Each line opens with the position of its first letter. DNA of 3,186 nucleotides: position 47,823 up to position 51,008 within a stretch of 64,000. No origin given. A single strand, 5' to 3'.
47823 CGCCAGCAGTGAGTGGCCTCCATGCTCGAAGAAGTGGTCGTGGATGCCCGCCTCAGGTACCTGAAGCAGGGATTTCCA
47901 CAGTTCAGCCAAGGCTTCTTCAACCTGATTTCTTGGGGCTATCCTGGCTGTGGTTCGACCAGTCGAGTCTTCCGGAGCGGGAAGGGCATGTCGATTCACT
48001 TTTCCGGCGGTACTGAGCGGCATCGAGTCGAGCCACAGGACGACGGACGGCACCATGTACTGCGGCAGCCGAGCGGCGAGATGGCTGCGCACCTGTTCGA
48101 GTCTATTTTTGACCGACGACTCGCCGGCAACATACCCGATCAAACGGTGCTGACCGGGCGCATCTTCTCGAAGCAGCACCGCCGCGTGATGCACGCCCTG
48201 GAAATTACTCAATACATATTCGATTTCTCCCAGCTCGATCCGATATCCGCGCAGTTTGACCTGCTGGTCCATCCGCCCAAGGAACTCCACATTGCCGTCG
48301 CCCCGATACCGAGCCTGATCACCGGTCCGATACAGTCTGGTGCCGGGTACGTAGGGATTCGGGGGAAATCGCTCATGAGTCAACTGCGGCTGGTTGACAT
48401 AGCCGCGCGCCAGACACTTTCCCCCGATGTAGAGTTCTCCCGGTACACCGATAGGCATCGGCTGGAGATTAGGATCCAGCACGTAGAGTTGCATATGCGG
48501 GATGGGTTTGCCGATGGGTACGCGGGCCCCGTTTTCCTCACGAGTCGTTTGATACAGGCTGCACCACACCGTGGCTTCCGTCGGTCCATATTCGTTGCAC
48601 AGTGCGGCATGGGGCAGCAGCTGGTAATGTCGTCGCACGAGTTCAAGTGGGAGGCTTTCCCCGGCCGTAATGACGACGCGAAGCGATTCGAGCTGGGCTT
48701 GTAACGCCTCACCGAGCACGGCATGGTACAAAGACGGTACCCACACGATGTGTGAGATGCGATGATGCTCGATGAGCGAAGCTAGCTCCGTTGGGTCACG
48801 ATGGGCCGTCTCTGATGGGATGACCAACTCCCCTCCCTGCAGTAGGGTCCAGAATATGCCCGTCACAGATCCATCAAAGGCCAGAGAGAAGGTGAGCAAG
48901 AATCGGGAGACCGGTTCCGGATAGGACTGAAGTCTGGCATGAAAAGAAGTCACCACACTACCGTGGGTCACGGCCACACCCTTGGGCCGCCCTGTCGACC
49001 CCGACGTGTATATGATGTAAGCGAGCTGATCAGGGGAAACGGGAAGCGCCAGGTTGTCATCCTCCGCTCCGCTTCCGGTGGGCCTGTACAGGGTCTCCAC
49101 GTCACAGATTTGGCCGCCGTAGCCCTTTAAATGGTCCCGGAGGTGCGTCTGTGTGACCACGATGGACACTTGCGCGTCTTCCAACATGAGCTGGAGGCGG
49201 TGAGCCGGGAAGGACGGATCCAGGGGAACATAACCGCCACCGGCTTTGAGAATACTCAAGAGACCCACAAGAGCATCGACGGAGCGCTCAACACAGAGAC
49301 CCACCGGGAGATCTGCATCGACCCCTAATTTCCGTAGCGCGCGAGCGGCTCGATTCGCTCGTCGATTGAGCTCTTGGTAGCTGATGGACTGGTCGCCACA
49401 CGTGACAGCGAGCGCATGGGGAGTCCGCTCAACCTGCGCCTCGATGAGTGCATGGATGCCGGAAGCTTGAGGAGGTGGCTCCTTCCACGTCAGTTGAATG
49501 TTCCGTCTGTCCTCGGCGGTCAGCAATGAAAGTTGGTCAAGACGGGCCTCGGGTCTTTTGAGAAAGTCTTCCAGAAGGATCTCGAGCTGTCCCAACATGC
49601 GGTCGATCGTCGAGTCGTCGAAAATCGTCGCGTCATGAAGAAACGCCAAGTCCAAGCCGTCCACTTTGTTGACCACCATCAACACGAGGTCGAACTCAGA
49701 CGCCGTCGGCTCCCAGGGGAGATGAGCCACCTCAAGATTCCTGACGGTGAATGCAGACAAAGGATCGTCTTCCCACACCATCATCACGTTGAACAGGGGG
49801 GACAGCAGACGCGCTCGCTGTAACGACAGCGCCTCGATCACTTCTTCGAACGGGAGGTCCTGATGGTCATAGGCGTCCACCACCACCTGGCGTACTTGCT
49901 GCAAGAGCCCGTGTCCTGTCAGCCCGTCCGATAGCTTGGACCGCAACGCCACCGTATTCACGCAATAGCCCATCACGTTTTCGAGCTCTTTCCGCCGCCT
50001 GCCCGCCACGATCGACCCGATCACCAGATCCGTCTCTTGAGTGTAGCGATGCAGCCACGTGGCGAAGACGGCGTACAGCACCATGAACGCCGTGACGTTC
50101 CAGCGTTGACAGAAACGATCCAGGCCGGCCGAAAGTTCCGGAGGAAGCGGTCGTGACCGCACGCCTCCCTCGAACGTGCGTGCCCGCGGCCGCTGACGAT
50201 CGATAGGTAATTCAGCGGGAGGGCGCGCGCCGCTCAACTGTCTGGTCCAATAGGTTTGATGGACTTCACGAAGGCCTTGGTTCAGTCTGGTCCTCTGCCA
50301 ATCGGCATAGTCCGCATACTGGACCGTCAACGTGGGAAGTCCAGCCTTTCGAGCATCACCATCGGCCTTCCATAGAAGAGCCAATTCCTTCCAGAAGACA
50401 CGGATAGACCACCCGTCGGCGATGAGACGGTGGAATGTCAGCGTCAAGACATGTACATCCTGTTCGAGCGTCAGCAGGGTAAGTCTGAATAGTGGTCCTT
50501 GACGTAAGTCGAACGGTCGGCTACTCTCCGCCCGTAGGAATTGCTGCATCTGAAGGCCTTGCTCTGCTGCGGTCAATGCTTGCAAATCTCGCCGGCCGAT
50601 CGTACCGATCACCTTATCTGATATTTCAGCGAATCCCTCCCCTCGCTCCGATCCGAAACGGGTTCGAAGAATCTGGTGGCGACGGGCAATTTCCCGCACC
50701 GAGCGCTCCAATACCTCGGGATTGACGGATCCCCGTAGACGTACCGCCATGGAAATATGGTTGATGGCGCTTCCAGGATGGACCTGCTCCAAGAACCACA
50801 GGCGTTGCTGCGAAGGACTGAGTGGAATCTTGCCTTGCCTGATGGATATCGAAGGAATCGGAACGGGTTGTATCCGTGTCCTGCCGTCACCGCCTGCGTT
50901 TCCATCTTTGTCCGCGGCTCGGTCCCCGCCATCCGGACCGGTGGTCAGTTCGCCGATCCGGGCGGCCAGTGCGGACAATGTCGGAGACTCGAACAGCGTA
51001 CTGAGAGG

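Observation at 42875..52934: Orphan FAAL-initiated bimodular NRPS plus dedicated PPTase: predicted N-acyl dipeptide (acyl-X-Gly)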

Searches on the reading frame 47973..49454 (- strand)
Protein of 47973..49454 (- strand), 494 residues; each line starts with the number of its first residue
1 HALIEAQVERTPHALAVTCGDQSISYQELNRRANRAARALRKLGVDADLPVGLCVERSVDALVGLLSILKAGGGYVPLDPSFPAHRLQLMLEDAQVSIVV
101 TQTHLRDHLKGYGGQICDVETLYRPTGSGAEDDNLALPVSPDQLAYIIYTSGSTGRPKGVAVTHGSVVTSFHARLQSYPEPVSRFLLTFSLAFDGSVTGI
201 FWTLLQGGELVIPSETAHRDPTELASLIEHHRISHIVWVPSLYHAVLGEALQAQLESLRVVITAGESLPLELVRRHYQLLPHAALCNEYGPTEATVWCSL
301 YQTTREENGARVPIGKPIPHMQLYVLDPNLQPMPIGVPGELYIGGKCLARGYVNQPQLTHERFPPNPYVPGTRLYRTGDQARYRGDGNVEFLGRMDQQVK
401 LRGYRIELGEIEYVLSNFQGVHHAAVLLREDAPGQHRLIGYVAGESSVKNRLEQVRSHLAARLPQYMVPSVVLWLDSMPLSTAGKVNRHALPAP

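Call 17: search_solved_structures(query=window:47973-49454:-, max_evalue=1e-40, show_alignments=0)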
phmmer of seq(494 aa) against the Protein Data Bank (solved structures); distinct sequences matched with E-value up to 1e-40: 75 (the best 60 are shown).
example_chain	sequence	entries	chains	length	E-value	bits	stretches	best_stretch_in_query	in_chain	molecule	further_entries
6mfy_A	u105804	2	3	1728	1e-208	696.9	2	4-494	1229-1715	Linear gramicidin synthase subunit A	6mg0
6mfz_A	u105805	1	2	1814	1.2e-208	696.7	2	4-494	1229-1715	Linear gramicidin synthase subunit A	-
9be3_A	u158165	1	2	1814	1.2e-208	696.7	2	4-494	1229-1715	Linear gramicidin synthase subunit A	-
9be4_A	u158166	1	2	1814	1.2e-208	696.7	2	4-494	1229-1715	Linear gramicidin synthase subunit A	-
9meh_A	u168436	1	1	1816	1.2e-208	696.6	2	4-494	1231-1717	Linear gramicidin synthase subunit A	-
8xjz_C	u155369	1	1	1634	2.3e-139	468.2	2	15-490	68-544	Peptide synthetase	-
4d4g_A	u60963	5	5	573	1.2e-120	406.5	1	1-494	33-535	APNAA1 | APNA A1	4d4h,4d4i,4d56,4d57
8jbr_A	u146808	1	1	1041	4.3e-113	381.5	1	1-494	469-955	McyA protein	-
6p1j_A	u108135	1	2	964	1.6e-112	379.6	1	1-491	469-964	Txo2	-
5u89_A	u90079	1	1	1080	3.5e-109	368.6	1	3-494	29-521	Amino acid adenylation domain protein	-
9bfd_A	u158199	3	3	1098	1.8e-105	356.4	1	1-494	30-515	Tyrocidine synthase 1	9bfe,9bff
1amu_A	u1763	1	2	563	8.9e-105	354.1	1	1-494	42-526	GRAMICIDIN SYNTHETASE 1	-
8hlk_A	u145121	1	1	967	1.6e-103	349.9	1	1-494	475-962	Microcystin synthetase B (Fragment)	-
9bfd_B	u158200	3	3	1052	4e-102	345.4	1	1-494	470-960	Tyrocidine synthase 2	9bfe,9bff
6ea3_B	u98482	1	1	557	1.9e-99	336.5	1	2-494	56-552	adenylation domain of Fuscachelin synthetase component H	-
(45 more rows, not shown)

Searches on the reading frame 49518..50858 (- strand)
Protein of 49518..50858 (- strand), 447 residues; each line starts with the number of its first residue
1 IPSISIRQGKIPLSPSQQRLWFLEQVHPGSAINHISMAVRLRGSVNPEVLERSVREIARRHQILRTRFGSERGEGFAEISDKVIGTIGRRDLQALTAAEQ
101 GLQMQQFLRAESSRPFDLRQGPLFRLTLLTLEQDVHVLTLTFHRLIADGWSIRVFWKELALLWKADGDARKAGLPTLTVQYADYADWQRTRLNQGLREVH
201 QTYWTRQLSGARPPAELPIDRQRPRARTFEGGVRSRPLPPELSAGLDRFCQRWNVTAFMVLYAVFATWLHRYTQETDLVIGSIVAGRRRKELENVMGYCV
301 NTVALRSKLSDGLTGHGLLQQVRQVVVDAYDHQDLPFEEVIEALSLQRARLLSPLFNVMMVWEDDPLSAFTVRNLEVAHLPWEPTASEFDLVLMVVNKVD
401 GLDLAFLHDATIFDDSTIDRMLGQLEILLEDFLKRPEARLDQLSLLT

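Call 72: search_solved_structures(query=window:49518-50858:-, max_evalue=1e-10, show_alignments=0)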
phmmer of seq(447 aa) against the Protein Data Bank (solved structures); distinct sequences matched with E-value up to 1e-10: 45.
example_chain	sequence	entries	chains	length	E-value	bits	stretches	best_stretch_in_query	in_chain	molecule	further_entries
6p1j_A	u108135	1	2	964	2.5e-76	260.5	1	10-431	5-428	Txo2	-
6oyf_A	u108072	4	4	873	2.5e-73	250.6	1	11-433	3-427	Txo1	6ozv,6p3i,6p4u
8z0q_C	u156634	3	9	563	7.5e-58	199.6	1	10-443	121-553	Special condensation domain in NRPS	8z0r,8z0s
5u89_A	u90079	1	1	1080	1.3e-57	198.8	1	10-446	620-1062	Amino acid adenylation domain protein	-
2jgp_A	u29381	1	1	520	1.3e-51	179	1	7-446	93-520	TYROCIDINE SYNTHETASE 3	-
7kvw_A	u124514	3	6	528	5.7e-47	163.8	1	13-432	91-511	PCP-C didomain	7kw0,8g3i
8fx6_A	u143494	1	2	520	6.9e-47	163.5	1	13-432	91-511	PCP-C didomain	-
7kw2_A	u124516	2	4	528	4.2e-46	160.9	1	13-432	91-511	PCP-C didomain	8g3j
8fx7_A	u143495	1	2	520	5.1e-46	160.6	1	13-432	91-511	PCP-C didomain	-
8xjz_C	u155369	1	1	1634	2.5e-45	158.4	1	11-437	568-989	Peptide synthetase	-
8qnf_A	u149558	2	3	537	1.1e-43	153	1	11-445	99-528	Condensation domain TomBC from the Tomaymycin non-ribosomal peptide synthetase | Tomaymycin non-ribosomal peptide synthetase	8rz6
9rde_A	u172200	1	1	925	2.8e-42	148.3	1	13-446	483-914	Bacitracin synthase 3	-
4tx2_B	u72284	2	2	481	1.1e-40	143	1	7-446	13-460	Non-ribosomal peptide synthetase | Peptide synthetase, module 7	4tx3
9lcq_A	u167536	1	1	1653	7.7e-39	137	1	10-432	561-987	PvdL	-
9lcp_A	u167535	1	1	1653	1.6e-38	135.9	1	10-432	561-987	PvdL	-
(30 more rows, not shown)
